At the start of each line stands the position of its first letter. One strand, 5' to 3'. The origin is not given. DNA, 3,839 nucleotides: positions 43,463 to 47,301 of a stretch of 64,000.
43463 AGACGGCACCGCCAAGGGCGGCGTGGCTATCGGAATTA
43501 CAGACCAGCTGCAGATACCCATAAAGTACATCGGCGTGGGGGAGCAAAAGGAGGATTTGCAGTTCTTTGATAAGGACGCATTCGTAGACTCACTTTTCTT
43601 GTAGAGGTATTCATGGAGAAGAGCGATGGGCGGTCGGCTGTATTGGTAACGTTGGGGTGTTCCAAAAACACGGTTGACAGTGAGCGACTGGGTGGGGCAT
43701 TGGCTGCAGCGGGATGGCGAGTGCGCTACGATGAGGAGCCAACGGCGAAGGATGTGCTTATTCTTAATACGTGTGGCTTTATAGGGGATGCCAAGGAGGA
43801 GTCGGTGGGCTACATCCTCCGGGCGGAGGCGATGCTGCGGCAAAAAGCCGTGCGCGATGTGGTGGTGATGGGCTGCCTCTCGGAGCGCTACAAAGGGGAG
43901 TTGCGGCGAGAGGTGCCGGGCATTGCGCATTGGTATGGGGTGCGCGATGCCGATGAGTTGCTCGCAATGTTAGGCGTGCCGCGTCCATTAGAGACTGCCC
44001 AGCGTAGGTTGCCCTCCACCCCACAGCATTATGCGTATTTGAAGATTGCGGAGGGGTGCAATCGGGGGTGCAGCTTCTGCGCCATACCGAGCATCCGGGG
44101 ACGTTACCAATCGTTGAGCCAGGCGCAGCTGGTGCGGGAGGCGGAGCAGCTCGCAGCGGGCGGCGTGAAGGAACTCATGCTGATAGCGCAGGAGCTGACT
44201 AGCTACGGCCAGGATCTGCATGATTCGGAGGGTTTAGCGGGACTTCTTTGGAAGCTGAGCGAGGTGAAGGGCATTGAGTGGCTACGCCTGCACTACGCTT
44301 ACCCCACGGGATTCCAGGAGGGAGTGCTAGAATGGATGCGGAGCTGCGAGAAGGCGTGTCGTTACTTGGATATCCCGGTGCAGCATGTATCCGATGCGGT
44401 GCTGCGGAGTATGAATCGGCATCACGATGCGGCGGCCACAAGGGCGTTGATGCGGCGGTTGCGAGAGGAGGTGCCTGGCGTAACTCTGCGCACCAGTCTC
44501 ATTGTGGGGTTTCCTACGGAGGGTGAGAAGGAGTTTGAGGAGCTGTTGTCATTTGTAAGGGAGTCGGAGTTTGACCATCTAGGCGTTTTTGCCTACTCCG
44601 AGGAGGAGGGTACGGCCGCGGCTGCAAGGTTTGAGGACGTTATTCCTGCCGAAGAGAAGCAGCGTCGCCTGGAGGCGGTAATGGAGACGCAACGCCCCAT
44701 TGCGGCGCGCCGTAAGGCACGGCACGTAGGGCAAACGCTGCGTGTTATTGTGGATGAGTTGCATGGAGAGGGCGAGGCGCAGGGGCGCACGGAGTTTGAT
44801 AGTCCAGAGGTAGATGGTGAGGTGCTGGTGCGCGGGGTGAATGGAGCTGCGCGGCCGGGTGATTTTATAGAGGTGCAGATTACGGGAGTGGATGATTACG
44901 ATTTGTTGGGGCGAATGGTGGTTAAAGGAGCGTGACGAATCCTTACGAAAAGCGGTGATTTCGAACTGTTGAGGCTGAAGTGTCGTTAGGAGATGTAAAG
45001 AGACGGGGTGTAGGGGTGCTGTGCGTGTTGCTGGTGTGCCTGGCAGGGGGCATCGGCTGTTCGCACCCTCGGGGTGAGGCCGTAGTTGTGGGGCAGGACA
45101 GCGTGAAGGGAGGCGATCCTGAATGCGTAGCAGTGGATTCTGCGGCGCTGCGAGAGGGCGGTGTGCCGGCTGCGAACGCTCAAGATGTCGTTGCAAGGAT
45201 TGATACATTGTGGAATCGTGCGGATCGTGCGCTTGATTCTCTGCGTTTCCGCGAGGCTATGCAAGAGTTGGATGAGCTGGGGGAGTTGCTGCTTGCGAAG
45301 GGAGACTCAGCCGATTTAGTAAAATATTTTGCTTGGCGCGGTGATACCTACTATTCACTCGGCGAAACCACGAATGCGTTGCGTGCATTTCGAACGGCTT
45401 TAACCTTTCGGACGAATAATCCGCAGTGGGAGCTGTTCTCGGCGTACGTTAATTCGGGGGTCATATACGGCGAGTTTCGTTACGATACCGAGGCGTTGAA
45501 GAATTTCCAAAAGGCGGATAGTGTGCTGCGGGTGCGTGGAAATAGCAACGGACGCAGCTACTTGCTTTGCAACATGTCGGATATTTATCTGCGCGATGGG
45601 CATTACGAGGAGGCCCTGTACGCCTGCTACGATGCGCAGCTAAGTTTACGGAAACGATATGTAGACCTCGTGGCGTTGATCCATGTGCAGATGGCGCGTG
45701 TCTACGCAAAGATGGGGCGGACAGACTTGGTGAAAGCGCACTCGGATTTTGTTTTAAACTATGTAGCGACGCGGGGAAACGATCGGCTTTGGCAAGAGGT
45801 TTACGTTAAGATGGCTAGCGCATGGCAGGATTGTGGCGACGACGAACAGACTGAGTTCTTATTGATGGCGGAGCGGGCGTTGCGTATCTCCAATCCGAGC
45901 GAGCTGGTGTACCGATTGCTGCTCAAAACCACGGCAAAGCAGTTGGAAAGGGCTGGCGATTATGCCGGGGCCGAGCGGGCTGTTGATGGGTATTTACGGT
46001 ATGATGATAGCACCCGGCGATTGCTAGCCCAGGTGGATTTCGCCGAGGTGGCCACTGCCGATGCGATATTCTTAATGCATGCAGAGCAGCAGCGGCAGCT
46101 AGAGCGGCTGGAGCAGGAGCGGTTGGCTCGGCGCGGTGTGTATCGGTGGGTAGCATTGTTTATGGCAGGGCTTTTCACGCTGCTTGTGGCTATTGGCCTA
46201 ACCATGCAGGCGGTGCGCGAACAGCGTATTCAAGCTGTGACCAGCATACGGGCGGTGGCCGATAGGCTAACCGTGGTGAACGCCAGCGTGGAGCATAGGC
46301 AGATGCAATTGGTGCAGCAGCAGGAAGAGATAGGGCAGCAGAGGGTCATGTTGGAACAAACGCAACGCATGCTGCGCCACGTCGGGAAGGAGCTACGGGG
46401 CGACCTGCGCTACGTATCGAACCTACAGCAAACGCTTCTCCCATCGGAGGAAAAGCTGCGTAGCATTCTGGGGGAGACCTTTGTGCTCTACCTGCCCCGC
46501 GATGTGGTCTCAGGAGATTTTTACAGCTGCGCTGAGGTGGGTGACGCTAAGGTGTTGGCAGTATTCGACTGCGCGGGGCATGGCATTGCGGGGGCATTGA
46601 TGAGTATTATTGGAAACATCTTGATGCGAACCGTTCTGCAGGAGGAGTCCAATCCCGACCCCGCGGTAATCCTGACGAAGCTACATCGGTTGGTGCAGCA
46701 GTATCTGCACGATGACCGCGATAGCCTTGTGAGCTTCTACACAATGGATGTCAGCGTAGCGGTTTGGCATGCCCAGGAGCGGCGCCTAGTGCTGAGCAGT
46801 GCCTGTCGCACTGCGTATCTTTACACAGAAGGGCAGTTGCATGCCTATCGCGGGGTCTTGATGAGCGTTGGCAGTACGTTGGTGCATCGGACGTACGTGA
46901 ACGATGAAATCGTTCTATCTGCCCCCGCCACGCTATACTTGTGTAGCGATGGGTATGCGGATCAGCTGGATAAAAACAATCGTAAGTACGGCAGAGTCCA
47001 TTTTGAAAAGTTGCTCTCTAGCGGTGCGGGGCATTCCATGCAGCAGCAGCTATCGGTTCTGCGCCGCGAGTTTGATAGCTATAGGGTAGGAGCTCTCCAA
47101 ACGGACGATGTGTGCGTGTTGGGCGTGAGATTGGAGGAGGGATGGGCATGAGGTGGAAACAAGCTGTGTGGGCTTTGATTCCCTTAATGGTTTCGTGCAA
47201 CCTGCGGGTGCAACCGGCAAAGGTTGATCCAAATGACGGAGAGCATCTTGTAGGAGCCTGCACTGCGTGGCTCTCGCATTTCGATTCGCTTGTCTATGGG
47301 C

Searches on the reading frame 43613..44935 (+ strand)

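Call 49: search_protein_families(library=pfam, proteins=[window:43613-44935:+], max_evalue=0.0001)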
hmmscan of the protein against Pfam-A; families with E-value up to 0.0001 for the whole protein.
window:43613-44935:+ (440 aa): 4 families
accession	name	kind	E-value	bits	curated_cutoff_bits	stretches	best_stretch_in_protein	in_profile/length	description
PF04055.27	Radical_SAM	-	1.3e-22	81.2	29.5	1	145-315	3-166/166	Radical SAM superfamily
PF18693.7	TRAM_2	-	5.6e-20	71.7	27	1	372-436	1-63/63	TRAM domain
PF00919.26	UPF0004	-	6.5e-19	68.2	27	1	10-109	3-98/98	Uncharacterized protein family UPF0004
PF01938.26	TRAM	-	2.4e-06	27.7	21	1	370-436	2-61/61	TRAM domain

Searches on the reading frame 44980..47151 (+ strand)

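Call 49: search_protein_families(library=pfam, proteins=[window:44980-47151:+], max_evalue=0.0001)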
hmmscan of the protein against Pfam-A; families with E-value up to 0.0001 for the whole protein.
window:44980-47151:+ (723 aa): 4 families
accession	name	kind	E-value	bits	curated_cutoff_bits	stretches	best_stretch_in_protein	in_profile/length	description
PF07228.17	SpoIIE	-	9.7e-18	65.2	25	1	525-718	6-191/192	Stage II sporulation protein E (SpoIIE)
PF13181.12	TPR_8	-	3.4e-07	30.3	25.7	0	116-144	3-31/34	Tetratricopeptide repeat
PF13424.12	TPR_12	-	5.5e-06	26.9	30.1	0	155-214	5-66/77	Tetratricopeptide repeat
PF07719.23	TPR_2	-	5.8e-05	23.3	27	0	115-143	2-30/34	Tetratricopeptide repeat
